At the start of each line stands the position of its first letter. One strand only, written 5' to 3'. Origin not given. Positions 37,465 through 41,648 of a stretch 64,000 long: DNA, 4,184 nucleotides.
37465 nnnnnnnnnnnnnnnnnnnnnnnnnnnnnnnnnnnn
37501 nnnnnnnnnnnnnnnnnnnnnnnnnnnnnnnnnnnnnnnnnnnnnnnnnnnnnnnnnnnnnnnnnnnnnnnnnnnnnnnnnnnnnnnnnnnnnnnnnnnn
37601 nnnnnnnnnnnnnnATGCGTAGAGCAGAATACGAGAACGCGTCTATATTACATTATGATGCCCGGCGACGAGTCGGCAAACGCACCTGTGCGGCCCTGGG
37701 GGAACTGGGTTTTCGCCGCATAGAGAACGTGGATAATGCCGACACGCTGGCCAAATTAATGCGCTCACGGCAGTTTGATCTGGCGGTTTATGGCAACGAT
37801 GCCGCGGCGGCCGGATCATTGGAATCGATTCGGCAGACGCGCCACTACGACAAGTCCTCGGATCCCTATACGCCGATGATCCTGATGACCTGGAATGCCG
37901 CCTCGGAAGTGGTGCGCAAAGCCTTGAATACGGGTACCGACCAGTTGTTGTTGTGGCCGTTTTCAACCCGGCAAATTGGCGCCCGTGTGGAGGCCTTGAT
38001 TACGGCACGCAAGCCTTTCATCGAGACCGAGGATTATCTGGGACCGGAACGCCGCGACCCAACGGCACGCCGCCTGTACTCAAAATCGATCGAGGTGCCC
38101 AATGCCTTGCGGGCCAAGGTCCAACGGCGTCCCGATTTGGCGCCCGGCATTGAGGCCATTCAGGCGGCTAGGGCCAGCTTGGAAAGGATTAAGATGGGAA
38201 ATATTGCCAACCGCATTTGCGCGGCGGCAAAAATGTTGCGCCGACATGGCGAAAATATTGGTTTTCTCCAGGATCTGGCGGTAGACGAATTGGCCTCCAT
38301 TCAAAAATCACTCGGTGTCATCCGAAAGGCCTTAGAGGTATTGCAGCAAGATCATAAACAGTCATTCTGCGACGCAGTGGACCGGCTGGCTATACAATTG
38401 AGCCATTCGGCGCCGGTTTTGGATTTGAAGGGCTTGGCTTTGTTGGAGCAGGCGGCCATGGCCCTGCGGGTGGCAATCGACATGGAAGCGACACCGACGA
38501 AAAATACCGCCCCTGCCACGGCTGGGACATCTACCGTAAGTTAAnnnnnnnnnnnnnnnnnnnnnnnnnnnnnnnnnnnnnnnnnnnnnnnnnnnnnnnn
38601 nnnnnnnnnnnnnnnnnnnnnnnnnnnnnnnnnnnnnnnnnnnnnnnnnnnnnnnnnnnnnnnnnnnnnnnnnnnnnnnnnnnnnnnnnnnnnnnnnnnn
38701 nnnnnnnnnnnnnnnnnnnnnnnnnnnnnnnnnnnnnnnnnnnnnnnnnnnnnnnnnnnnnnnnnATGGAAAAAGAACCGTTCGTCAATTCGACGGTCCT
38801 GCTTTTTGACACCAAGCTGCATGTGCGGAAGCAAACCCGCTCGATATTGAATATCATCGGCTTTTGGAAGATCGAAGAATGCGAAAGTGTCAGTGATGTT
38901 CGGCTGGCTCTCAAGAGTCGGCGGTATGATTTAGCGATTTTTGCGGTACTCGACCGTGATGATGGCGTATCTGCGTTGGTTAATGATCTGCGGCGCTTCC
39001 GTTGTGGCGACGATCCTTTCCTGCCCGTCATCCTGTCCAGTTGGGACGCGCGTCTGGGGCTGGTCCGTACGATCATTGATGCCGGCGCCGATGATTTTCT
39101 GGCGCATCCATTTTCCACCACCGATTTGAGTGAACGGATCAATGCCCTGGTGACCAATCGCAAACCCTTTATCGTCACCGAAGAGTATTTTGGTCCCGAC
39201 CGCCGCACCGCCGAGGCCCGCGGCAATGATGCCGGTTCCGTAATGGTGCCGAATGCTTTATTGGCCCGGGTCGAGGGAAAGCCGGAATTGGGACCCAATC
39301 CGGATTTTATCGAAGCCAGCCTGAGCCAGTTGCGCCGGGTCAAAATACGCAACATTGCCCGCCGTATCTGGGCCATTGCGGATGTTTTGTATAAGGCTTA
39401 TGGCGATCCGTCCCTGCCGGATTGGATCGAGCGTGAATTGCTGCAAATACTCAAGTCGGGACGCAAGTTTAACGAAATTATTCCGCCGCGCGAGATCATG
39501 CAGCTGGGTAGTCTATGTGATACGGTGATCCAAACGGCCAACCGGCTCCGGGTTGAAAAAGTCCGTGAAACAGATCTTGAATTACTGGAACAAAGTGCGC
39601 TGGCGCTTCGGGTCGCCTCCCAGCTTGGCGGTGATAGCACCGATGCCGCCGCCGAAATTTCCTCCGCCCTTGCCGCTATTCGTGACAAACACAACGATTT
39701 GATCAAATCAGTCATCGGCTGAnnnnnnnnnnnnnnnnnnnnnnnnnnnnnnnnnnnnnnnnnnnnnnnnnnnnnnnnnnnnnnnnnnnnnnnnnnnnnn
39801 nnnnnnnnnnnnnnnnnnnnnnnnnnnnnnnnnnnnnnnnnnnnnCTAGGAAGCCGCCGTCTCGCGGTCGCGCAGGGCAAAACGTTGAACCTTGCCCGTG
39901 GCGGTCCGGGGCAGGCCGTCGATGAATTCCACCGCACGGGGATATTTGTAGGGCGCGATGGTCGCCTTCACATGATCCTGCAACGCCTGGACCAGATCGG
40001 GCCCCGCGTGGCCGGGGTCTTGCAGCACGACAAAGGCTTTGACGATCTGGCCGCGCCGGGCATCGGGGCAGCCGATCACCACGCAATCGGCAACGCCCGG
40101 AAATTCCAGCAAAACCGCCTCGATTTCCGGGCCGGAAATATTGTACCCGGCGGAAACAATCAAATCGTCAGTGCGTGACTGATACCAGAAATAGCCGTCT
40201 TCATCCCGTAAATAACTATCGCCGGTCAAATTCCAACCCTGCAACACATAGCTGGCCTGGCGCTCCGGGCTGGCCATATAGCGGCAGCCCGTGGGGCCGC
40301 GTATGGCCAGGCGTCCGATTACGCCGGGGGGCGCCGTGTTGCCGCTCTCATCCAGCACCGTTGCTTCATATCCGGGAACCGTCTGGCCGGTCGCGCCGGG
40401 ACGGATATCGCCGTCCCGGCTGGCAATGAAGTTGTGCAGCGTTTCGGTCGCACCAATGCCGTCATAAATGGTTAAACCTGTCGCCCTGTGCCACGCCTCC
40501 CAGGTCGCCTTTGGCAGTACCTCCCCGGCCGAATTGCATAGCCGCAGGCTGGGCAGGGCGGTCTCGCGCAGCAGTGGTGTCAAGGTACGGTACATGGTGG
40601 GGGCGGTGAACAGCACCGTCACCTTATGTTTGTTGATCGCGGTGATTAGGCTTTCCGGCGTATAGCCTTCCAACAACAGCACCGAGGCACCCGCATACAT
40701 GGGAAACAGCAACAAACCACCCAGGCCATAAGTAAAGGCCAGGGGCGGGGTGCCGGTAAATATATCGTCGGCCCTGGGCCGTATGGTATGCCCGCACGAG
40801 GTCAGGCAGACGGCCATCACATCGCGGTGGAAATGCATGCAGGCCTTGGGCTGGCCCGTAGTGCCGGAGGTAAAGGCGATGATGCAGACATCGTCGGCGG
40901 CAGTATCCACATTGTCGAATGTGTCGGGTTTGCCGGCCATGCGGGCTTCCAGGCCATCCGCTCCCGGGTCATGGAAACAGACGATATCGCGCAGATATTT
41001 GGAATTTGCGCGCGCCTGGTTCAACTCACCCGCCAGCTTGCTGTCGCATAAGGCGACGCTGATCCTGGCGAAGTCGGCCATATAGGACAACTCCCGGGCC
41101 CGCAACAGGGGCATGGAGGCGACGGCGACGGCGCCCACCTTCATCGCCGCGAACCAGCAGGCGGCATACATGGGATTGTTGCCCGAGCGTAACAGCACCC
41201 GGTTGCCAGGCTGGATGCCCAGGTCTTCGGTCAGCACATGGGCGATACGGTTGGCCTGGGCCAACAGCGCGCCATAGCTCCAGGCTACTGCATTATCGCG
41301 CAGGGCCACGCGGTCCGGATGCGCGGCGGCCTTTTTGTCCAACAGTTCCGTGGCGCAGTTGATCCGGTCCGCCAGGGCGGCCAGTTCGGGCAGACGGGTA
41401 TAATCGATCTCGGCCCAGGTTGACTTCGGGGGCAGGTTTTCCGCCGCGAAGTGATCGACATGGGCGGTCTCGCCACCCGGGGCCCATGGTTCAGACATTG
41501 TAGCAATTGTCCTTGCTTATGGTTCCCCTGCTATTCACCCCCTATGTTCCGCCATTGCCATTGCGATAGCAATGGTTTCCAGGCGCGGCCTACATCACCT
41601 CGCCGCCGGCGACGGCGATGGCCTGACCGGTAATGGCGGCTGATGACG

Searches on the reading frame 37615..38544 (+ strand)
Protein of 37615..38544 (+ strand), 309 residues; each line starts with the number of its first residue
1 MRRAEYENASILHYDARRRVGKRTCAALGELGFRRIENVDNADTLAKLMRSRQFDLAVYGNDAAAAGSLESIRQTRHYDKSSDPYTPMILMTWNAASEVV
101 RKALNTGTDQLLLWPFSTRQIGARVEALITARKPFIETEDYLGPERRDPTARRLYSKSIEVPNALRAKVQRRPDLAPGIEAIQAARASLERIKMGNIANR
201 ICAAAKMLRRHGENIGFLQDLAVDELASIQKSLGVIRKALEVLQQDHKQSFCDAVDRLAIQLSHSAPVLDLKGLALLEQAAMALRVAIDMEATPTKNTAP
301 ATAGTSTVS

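Call 16: search_protein_families(library=pfam, proteins=[window:37615-38544:+])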
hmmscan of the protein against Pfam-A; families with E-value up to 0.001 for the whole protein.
window:37615-38544:+ (309 aa): 1 family
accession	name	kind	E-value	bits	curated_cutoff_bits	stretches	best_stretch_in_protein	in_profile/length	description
PF00072.30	Response_reg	-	0.00043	20.9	30.2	1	27-125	17-110/111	Response regulator receiver domain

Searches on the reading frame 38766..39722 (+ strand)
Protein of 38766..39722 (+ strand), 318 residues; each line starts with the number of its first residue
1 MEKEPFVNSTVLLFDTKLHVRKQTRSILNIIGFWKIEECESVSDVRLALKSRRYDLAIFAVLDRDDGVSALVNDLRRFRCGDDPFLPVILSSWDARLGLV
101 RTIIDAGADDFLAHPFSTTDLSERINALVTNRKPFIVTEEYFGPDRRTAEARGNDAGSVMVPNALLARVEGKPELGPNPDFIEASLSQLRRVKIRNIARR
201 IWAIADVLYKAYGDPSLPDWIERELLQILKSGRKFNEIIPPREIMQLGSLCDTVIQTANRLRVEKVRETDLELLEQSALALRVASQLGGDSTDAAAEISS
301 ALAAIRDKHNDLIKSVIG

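Call 16: search_protein_families(library=pfam, proteins=[window:38766-39722:+])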
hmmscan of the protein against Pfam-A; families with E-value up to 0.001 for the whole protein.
window:38766-39722:+ (318 aa): 1 family
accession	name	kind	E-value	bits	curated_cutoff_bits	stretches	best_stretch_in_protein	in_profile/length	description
PF00072.30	Response_reg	-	8.5e-09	36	30.2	1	11-125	1-110/111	Response regulator receiver domain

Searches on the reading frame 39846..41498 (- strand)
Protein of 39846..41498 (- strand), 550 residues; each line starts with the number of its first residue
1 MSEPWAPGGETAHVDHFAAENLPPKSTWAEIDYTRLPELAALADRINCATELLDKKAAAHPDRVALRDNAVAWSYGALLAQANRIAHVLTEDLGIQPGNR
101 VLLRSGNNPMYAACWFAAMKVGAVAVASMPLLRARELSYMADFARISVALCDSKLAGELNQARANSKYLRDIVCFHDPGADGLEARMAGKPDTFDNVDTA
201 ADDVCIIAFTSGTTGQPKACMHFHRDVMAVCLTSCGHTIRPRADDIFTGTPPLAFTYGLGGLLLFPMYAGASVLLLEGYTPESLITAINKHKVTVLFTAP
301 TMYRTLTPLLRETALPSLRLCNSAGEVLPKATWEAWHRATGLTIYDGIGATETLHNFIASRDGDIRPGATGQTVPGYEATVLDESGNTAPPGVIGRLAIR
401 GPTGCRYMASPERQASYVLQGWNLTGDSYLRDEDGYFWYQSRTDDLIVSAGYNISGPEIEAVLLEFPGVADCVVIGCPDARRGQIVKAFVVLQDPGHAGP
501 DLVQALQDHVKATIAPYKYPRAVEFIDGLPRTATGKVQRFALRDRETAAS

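Call 16: search_protein_families(library=pfam, proteins=[window:39846-41498:-])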
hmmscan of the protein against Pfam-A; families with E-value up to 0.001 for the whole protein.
window:39846-41498:- (550 aa): 2 families
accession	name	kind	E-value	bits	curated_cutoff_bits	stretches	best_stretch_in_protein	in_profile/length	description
PF00501.34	AMP-binding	-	1.7e-76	257.9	29.9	1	54-403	2-378/384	AMP-binding enzyme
PF13193.12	AMP-binding_C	-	5.6e-23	82.1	24.5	1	458-536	1-76/76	AMP-binding enzyme C-terminal domain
